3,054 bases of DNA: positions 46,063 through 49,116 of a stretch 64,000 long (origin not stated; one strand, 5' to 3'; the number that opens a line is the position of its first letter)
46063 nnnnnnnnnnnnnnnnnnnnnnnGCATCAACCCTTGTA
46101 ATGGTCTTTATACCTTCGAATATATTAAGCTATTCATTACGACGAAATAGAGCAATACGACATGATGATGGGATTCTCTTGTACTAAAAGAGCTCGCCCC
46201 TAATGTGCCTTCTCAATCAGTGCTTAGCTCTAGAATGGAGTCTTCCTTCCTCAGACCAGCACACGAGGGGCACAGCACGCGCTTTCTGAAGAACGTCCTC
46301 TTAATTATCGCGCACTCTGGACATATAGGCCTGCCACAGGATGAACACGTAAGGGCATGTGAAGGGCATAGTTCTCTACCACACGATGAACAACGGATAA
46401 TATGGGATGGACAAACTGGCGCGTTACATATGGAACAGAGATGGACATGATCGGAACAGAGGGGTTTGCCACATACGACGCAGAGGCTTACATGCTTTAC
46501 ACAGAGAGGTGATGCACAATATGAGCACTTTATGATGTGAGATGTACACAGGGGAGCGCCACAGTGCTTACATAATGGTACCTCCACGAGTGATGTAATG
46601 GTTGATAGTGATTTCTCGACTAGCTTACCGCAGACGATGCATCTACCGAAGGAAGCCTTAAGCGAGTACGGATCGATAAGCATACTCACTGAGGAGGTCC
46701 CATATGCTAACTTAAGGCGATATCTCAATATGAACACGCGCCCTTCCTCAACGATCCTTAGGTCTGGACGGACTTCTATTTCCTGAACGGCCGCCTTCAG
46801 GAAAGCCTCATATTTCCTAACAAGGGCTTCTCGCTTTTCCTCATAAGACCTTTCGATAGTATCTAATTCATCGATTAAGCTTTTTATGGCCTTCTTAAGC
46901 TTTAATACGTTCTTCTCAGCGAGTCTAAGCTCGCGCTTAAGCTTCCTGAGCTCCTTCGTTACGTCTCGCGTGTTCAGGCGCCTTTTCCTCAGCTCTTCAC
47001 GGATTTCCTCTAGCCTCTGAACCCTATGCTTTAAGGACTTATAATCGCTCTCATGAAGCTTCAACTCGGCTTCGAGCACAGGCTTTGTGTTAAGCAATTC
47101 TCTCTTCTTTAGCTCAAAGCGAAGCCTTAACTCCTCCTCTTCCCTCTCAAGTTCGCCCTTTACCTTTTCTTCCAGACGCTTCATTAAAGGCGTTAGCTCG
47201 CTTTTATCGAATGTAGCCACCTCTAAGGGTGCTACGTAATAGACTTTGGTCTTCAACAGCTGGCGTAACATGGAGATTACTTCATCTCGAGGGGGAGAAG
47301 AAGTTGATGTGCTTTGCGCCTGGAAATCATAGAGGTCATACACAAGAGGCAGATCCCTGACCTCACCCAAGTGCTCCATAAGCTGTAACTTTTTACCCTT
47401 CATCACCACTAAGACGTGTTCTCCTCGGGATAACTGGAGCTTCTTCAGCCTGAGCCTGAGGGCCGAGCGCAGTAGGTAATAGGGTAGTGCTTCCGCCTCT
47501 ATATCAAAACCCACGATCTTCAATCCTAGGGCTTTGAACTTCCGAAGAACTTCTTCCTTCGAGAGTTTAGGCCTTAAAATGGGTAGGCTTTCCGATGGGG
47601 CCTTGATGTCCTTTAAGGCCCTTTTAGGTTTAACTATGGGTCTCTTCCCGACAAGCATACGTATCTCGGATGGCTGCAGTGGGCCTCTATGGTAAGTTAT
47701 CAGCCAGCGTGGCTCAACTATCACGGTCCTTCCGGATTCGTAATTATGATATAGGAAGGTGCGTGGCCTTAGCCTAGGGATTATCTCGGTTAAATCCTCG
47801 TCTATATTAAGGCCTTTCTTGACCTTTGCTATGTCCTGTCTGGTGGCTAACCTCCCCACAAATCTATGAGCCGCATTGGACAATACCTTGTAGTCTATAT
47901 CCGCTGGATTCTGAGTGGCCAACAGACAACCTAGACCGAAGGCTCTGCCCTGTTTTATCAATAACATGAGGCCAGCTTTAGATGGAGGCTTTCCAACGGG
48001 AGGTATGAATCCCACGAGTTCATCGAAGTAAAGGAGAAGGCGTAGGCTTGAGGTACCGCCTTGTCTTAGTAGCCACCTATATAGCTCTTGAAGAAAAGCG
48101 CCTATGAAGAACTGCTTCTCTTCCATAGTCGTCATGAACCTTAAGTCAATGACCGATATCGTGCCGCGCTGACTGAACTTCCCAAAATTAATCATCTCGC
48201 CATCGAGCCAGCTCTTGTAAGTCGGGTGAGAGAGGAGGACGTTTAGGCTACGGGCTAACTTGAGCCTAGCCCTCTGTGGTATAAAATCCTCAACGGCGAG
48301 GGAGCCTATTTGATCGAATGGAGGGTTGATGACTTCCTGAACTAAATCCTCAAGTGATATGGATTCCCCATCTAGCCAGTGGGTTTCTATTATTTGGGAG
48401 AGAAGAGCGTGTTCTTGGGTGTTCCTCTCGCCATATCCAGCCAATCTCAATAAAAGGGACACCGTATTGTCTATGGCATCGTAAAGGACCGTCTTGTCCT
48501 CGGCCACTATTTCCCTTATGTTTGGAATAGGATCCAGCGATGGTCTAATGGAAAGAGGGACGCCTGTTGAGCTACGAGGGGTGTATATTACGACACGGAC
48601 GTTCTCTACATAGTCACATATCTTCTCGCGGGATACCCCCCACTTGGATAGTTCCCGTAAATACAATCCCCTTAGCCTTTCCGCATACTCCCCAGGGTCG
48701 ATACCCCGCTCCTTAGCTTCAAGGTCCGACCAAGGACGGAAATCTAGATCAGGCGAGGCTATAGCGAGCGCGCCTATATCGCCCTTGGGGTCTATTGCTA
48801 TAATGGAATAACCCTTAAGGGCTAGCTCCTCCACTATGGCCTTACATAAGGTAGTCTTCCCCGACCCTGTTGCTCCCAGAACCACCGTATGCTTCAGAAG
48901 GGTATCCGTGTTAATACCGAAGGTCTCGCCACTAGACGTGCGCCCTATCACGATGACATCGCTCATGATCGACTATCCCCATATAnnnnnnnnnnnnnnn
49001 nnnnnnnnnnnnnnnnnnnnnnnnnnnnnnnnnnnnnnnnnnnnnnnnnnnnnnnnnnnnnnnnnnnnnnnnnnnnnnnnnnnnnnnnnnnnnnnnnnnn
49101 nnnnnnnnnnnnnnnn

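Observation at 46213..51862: Two-gene module: tetrabrachion-like coiled-coil surface glycoprotein followed by a HerA/DUF853-like ATPase with coiled coil and Cys3His repeat array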

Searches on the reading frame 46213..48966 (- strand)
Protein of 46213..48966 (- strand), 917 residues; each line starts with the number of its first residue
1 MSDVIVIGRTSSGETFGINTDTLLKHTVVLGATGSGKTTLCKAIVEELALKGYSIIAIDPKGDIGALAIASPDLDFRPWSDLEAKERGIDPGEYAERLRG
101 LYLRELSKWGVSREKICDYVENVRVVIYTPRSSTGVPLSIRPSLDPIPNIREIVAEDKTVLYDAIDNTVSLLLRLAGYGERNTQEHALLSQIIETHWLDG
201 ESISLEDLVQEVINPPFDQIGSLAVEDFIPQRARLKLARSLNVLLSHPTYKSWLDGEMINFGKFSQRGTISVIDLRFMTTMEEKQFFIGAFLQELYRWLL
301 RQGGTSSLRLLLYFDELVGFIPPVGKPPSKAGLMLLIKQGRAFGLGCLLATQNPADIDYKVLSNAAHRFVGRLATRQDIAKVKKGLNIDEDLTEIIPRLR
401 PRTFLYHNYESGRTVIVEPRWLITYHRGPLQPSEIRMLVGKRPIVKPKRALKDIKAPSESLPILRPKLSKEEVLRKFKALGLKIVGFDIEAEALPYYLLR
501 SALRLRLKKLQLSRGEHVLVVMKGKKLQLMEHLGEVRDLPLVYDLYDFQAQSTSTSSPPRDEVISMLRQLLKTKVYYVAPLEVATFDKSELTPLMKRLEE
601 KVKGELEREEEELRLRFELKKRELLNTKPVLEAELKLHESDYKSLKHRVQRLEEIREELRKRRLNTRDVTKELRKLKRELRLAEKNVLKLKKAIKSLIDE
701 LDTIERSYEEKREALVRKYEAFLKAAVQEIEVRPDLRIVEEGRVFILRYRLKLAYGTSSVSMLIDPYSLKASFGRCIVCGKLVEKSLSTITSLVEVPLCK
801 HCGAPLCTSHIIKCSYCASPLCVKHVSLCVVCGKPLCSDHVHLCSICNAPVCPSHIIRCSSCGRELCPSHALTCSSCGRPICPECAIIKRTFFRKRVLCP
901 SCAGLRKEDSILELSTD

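Call 4: search_protein_families(library=pfam, proteins=[window:46213-48966:-], max_evalue=0.1)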
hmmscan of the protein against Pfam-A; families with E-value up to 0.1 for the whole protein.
window:46213-48966:- (917 aa): 32 families (the best 25 are shown)
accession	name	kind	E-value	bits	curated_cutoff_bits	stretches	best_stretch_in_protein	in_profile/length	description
PF01935.23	DUF87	-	6.5e-11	43.2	23.2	1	6-159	2-84/220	Helicase HerA, central domain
PF05872.18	HerA_C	-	2.5e-09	36.8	22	1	10-70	7-67/502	Helicase HerA-like C-terminal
PF12846.13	AAA_10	-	3.6e-06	26.7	27.5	1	25-63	22-60/362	AAA-like domain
PF05667.16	CCDC22_CC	-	1.8e-05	24.5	39.2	1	582-722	180-315/477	CCDC22 protein coiled-coil region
PF20720.3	nSTAND3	-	0.00054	20.1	27.2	1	26-59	19-52/155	Novel STAND NTPase 3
PF10412.15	TrwB_AAD_bind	-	0.00056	19.4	20.5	1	22-63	13-54/387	Type IV secretion-system coupling protein DNA-binding domain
PF25199.1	nSTAND_NTPase5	-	0.0011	19.2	34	1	24-63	41-81/145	Novel STAND NTPase 5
PF01580.24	FtsK_SpoIIIE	-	0.0012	18.8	24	1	8-61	23-80/221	FtsK/SpoIIIE family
PF00005.33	ABC_tran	-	0.0031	18.6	25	1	26-49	13-36/137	ABC transporter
PF03029.23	ATP_bind_1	-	0.0046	17.2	27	1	29-60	1-34/240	Conserved hypothetical ATP binding protein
PF13401.12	AAA_22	-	0.0072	17.1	27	1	26-61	7-42/130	AAA domain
PF16575.11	CLP1_P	-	0.0083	16.4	26.6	1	31-71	1-39/188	mRNA cleavage and polyadenylation factor CLP1 P-loop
PF01656.29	CbiA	-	0.01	16.2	25.4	1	28-63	3-38/125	CobQ/CobB/MinD/ParA nucleotide binding domain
PF13166.12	AAA_13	-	0.01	15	36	0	647-717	283-353/713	AAA domain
PF06009.19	Laminin_II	-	0.014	15.8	33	1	650-713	24-87/138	Laminin Domain II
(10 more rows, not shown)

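Call 5: search_protein_families(library=ncbifam, proteins=[window:46213-48966:-], max_evalue=0.1)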
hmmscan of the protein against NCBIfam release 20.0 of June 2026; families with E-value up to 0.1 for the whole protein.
window:46213-48966:- (917 aa): 32 families (the best 25 are shown)
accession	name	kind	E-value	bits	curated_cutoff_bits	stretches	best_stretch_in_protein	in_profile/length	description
NF042943.1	HerA_antiphage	equivalog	7.1e-12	44.7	800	1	261-386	387-515/566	anti-phage-associated helicase HerA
NF053655.1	CedD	equivalog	2.2e-11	43.1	600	2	8-63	202-260/527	DNA-translocating ATPase CedD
TIGR03743.1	SXT_TraD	subfamily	1.8e-09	36.6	366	1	19-64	170-215/636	conjugative transfer system coupling protein TraD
NF041017.1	DNA_import_CedB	equivalog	3.8e-09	35.7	700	2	267-357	433-519/590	DNA import protein CedB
NF033849.1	ser_rich_anae_1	subfamily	5e-07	27.5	650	2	337-387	1054-1104/1163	serine-rich protein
NF045487.1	ASRP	equivalog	3e-06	26.1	300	1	595-785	134-312/593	archaea-specific SMC-related protein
TIGR03453.1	partition_RepA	equivalog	0.00017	20.6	348.45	1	32-77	113-160/387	plasmid partitioning protein RepA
NF042944.1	HerA_antiphage_2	equivalog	0.00027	19.8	850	1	329-387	451-509/576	anti-phage-associated helicase HerA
NF045975.1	VirB4_plasma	equivalog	0.00055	17.8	590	1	27-63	518-554/894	Mbov_0397 family ICE element conjugal transfer ATPase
TIGR00176.1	mobB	equivalog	0.0012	18.9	76.2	1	29-58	4-33/155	molybdopterin-guanine dinucleotide biosynthesis protein B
TIGR02788.1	VirB11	equivalog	0.0012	18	249.95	1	25-49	145-169/308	P-type DNA transfer ATPase VirB11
NF040819.1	helicase_HerA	equivalog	0.0019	16.8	970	0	21-95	152-228/561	DNA double-strand break repair helicase HerA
TIGR02168.1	SMC_prok_B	equivalog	0.0019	16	567.35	1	595-730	353-487/1181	chromosome segregation protein SMC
TIGR02782.1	TrbB_P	equivalog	0.0027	17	304.55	1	26-51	138-163/303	P-type conjugative transfer ATPase TrbB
NF040937.1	HerA_Thermprot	equivalog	0.0027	16.2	800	0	337-395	378-437/487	DNA double-strand break repair helicase HerA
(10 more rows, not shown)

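Call 6: search_protein_families(library=padloc, proteins=[window:46213-48966:-], max_evalue=0.1)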
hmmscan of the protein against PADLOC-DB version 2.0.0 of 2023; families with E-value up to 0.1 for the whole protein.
window:46213-48966:- (917 aa): 31 families (the best 25 are shown)
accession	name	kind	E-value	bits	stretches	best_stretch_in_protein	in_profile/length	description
PDLC04140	mad8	-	2e-17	61.7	1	5-406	4-286/314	mads_8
PDLC01055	HerA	-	2.2e-13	47.9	2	3-69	136-204/532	Type III coevolved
PDLC04105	HerA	-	4.7e-13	46.5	2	265-399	376-515/576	-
PDLC04103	HerA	-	4.8e-12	43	2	338-399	474-536/579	-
PDLC04100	HerA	-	5.3e-12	43.2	2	261-385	393-520/580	-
PDLC02185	HerA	-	2.6e-10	37.7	2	268-387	406-528/585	-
PDLC04097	HerA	-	4.8e-06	23.5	1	336-400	508-573/618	-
PDLC04106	HerA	-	7.7e-06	22.7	1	336-384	544-592/667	-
PDLC04102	HerA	-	2.5e-05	20.8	1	338-386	537-585/654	-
PDLC04104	HerA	-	4.6e-05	20.3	1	337-399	253-316/379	-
PDLC02188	HerA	-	7e-05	19.8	1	329-396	451-519/578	-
PDLC02668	DndD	-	0.00012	19.2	1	548-753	308-507/659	DndD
PDLC03859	LmuB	-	0.00019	18.7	1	595-730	298-486/611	-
PDLC01148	RecD_like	-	0.00031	17.1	1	25-64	329-367/719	RecD/Tra ATPase fused to N-terminal HHH domain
PDLC00581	JetC3|JetC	-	0.0014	14.5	1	588-727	785-926/1473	DUF3584 domain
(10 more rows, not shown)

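Call 7: find_homologous_proteins(query=window:46213-48966:-)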
Query window:46213-48966:- (917 aa): 779 proteins with E <= 0.001 among 8000 candidates; the best 120 are listed.
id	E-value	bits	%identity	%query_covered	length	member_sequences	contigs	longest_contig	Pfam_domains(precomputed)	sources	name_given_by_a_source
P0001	0.0e+0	2042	99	100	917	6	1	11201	PF01935.24,PF05872.19,PF12846.14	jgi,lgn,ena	-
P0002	0.0e+0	1214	58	100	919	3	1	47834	PF01935.24,PF05872.19,PF12846.14,PF01580.25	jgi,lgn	-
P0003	1.5e-278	945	48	98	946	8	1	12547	PF01935.24,PF05872.19,PF12846.14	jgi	-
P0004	2.7e-272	924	46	97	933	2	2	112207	PF01935.24,PF05872.19,PF12846.14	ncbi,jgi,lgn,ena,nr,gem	ncbi:MAG: hypothetical protein DRZ82_03410 [Thermoprotei archaeon]|nr:MAG: hypothetical protein DRZ8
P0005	7.0e-232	790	43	98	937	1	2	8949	PF01935.24,PF05872.19,PF12846.14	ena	-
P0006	1.7e-222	759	42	91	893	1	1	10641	PF01935.24,PF05872.19,PF12846.14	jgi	-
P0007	2.5e-202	693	41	91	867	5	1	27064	PF01935.24,PF05872.19,PF12846.14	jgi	-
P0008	2.8e-193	663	41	93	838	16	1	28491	PF01935.24,PF05872.19,PF12846.14,PF01580.25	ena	-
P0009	6.5e-185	635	46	75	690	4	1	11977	PF01935.24,PF05872.19,PF12846.14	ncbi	ncbi:MAG: hypothetical protein DRM97_02000, partial [Thermoprotei archaeon]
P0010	2.0e-160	554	35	98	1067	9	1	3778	PF01935.24,PF05872.19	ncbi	-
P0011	1.8e-153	531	36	98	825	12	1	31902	PF01935.24,PF05872.19,PF12846.14,PF01580.25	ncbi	-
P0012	6.5e-132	460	32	94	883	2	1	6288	PF01935.24,PF05872.19,PF12846.14,PF01580.25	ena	-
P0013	1.4e-131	458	43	48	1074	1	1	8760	PF01935.24,PF05872.19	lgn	-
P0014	5.5e-131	456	44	47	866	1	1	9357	PF01935.24,PF05872.19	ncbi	-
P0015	6.0e-131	456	33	98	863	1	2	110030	PF01935.24,PF05872.19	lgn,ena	-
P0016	2.8e-130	454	32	98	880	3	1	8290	PF01935.24,PF05872.19,PF01580.25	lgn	-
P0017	1.3e-129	452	31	98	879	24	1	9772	PF01935.24,PF05872.19,PF01580.25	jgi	jgi:hypothetical protein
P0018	3.7e-129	450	31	98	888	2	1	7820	PF01935.24,PF05872.19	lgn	-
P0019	2.5e-128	448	31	97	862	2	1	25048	PF01935.24,PF05872.19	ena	-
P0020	7.6e-128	446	43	48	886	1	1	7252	PF01935.24,PF05872.19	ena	-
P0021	7.3e-127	443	48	47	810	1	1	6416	PF01935.24,PF05872.19,PF12846.14,PF01580.25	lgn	-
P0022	3.5e-126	441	31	98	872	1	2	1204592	PF01935.24,PF05872.19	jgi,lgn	jgi:hypothetical protein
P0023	1.2e-125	439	32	98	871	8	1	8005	PF01935.24,PF05872.19,PF01580.25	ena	-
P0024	1.4e-125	439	47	47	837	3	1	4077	PF13240.12,PF01935.24,PF05872.19,PF12846.14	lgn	-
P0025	2.5e-125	438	46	47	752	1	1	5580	PF01935.24,PF05872.19,PF12846.14,PF01580.25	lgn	-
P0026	2.9e-125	438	32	94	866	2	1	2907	PF01935.24,PF05872.19,PF12846.14,PF01580.25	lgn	-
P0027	3.4e-125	437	33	98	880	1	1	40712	PF01935.24,PF05872.19,PF01580.25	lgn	-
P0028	4.2e-125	437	43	55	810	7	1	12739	PF01935.24,PF05872.19,PF12846.14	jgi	-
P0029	4.2e-125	437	47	48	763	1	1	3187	PF01935.24,PF05872.19,PF01580.25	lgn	-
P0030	1.5e-124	435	31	94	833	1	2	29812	PF01935.24,PF05872.19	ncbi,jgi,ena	-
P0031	1.6e-124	435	46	47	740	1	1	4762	PF01935.24,PF05872.19,PF01580.25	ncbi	-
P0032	2.9e-124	434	42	48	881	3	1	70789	PF01935.24,PF05872.19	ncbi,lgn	-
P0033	3.4e-124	434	46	47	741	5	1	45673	PF01935.24,PF05872.19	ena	-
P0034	4.8e-124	434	46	48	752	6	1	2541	PF01935.24,PF05872.19,PF12846.14,PF01580.25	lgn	-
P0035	1.8e-123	432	43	47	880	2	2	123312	PF01935.24,PF05872.19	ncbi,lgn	-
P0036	2.0e-123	431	44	50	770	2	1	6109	PF13240.12,PF01935.24,PF05872.19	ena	-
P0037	4.6e-123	430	45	47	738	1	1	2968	PF01935.24,PF05872.19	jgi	jgi:hypothetical protein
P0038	5.1e-123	430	31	98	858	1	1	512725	PF01935.24,PF05872.19,PF12846.14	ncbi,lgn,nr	ncbi:DUF853 family protein [Candidatus Woesearchaeota archaeon]|nr:DUF853 family protein [Candidatus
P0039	6.5e-123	430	32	96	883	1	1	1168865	PF01935.24,PF05872.19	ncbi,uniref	ncbi:helicase HerA-like domain-containing protein [Candidatus Nitrososphaera sp. FF02]|uniref:helica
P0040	7.1e-123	430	32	98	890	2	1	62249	PF01935.24,PF05872.19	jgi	jgi:hypothetical protein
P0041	9.6e-123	429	31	98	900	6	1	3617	PF01935.24,PF05872.19,PF12846.14,PF01580.25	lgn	-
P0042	1.2e-122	429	46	49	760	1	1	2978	PF01935.24,PF05872.19,PF12846.14,PF01580.25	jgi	jgi:hypothetical protein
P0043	1.8e-122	428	42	49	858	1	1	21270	PF01935.24,PF05872.19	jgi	-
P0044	2.2e-122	428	43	47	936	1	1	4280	PF01935.24,PF05872.19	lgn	-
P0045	2.3e-122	428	33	96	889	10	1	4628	PF01935.24,PF05872.19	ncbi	ncbi:MAG TPA: helicase HerA-like domain-containing protein [Nitrososphaera sp.]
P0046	2.7e-122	428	32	97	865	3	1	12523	PF01935.24,PF05872.19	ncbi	-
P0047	5.2e-122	427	46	50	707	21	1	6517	PF01935.24,PF05872.19,PF01580.25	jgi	-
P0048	5.4e-122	427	32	91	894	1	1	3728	PF01935.24,PF05872.19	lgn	-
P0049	7.6e-122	426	32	98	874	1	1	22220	PF01935.24,PF05872.19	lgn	-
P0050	9.0e-122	426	44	50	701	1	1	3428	PF01935.24,PF05872.19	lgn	-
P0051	9.9e-122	426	32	97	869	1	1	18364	PF01935.24,PF05872.19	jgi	jgi:DNA helicase HerA-like ATPase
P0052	2.2e-121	425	45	50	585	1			PF01935.24,PF05872.19,PF01580.25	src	-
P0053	2.4e-121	425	46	47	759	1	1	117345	PF01935.24,PF05872.19,PF01580.25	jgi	jgi:Helicase HerA, central domain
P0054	3.3e-121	424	45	50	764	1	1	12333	PF13240.12,PF01935.24,PF05872.19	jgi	jgi:hypothetical protein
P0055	4.7e-121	424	32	98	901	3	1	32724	PF01935.24,PF05872.19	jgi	jgi:hypothetical protein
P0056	4.9e-121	424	44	47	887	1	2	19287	PF01935.24,PF05872.19,PF12846.14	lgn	-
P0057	5.2e-121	423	32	97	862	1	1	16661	PF01935.24,PF05872.19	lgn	-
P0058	5.4e-121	423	43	47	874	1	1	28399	PF01935.24,PF05872.19,PF01580.25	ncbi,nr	ncbi:MAG TPA: helicase HerA-like domain-containing protein [Nitrososphaera sp.]|nr:helicase HerA-lik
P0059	6.7e-121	423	42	50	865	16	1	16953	PF01935.24,PF05872.19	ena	-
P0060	6.8e-121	423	31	98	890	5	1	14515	PF01935.24,PF05872.19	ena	-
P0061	1.3e-120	422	46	47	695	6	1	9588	PF01935.24,PF05872.19,PF01580.25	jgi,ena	-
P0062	1.5e-120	422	46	47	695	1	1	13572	PF01935.24,PF05872.19,PF01580.25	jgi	-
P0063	1.5e-120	422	46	47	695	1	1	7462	PF01935.24,PF05872.19,PF01580.25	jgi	-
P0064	1.6e-120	422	46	47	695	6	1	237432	PF01935.24,PF05872.19,PF01580.25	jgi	jgi:hypothetical protein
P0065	1.7e-120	422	44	51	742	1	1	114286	PF01935.24,PF05872.19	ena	-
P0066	1.8e-120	422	32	97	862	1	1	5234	PF01935.24,PF05872.19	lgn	-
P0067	2.0e-120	422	45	51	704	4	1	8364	PF01935.24,PF05872.19,PF01580.25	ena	-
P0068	2.1e-120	421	45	47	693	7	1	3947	PF01935.24,PF05872.19,PF01580.25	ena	-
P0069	2.4e-120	421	46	47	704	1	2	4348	PF01935.24,PF05872.19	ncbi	-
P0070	2.9e-120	421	44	47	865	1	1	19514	PF01935.24,PF05872.19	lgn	-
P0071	2.9e-120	421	46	47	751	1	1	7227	PF01935.24,PF05872.19,PF12846.14,PF01580.25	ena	-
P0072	3.0e-120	421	46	47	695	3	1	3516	PF01935.24,PF05872.19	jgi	-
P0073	3.4e-120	421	32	98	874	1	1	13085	PF01935.24,PF05872.19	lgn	-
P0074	5.4e-120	420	32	97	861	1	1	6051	PF01935.24,PF05872.19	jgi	jgi:hypothetical protein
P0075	7.2e-120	420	44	47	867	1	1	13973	PF01935.24,PF05872.19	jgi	jgi:hypothetical protein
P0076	7.6e-120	420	45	47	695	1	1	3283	PF01935.24,PF05872.19,PF01580.25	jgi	-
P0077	1.1e-119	419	32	97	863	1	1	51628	PF01935.24,PF05872.19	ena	-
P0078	1.2e-119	419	43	47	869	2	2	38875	PF01935.24,PF05872.19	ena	-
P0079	1.9e-119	418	31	98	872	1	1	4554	PF01935.24,PF05872.19,PF01580.25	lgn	-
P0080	2.7e-119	418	43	49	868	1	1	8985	PF01935.24,PF05872.19,PF12846.14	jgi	jgi:DNA helicase HerA-like ATPase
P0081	3.6e-119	417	43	47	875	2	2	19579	PF01935.24,PF05872.19,PF01580.25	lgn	-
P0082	4.9e-119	417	44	48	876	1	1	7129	PF01935.24,PF05872.19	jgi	jgi:hypothetical protein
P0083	5.4e-119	417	45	47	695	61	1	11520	PF01935.24,PF05872.19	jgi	jgi:DNA helicase HerA-like ATPase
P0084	6.4e-119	417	46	47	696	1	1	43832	PF01935.24,PF05872.19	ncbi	-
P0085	8.1e-119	416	43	48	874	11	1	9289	PF01935.24,PF05872.19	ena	-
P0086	8.9e-119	416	42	47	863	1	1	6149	PF01935.24,PF05872.19,PF12846.14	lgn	-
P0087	9.5e-119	416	47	49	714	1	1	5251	PF01935.24,PF05872.19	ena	-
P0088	1.2e-118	416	31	98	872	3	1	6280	PF01935.24,PF05872.19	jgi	jgi:hypothetical protein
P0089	1.4e-118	415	45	47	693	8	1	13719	PF01935.24,PF05872.19,PF01580.25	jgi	jgi:DNA helicase HerA-like ATPase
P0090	1.5e-118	415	44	47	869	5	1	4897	PF01935.24,PF05872.19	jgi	jgi:DNA helicase HerA-like ATPase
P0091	1.6e-118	415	45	47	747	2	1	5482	PF01935.24,PF05872.19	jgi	jgi:hypothetical protein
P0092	1.6e-118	415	43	48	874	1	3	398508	PF01935.24,PF05872.19,PF01580.25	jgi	jgi:hypothetical protein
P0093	2.0e-118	415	46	49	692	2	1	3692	PF01935.24,PF05872.19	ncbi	-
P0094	2.4e-118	415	44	47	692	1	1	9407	PF01935.24,PF05872.19,PF01580.25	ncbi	-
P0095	2.5e-118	415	31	98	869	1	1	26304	PF01935.24,PF05872.19,PF12846.14,PF01580.25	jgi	-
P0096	2.6e-118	415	46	49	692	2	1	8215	PF01935.24,PF05872.19,PF01580.25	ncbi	-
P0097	2.9e-118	414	45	47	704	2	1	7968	PF01935.24,PF05872.19,PF01580.25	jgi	jgi:hypothetical protein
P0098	3.3e-118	414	42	48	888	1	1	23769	PF01935.24,PF05872.19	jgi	jgi:hypothetical protein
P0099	3.5e-118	414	43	47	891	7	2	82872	PF01935.24,PF05872.19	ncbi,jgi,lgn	-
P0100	5.9e-118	413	44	49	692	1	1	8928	PF01935.24,PF05872.19,PF01580.25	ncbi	-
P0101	6.2e-118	413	44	47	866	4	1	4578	PF01935.24,PF05872.19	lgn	-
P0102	6.8e-118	413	42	47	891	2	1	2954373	PF01935.24,PF05872.19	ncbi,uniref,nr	ncbi:putative ATPase [Candidatus Nitrososphaera evergladensis SR1]|uniref:Putative ATPase n=1 Tax=Ca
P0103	7.1e-118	413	32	98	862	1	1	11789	PF01935.24,PF05872.19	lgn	-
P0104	9.6e-118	413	43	47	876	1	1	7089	PF01935.24,PF05872.19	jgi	jgi:hypothetical protein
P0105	1.3e-117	412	44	50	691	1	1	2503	PF01935.24,PF05872.19,PF13401.13,PF01580.25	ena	-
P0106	1.4e-117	412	32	94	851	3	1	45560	PF01935.24,PF05872.19,PF12846.14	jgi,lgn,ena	-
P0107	1.8e-117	412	44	47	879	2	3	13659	PF01935.24,PF05872.19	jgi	jgi:hypothetical protein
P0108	1.9e-117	412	43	52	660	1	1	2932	PF01935.24,PF05872.19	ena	-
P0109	2.0e-117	412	43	47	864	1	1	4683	PF01935.24,PF05872.19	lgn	-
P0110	2.5e-117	411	44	47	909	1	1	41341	PF01935.24,PF05872.19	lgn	-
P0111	2.8e-117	411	42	51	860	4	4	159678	PF01935.24,PF05872.19,PF12846.14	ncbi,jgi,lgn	jgi:hypothetical protein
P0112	3.8e-117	411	44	47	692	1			PF01935.24,PF05872.19,PF12846.14,PF01580.25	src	-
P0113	4.0e-117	411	44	49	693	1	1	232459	PF01935.24,PF05872.19,PF01580.25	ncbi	-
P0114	4.2e-117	411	43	47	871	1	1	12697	PF01935.24,PF05872.19,PF01580.25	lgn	-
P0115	5.0e-117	410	45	47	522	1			PF01935.24,PF05872.19,PF01580.25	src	-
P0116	5.1e-117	410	45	49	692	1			PF01935.24,PF05872.19,PF01580.25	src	-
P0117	7.2e-117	410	44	51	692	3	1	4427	PF01935.24,PF05872.19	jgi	-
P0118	7.3e-117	410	32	98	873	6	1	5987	PF01935.24,PF05872.19,PF01580.25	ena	-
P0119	7.9e-117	410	43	47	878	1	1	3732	PF01935.24,PF05872.19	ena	-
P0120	8.3e-117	410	43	47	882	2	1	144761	PF01935.24,PF05872.19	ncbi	ncbi:MAG TPA: helicase HerA-like domain-containing protein [Nitrososphaera sp.]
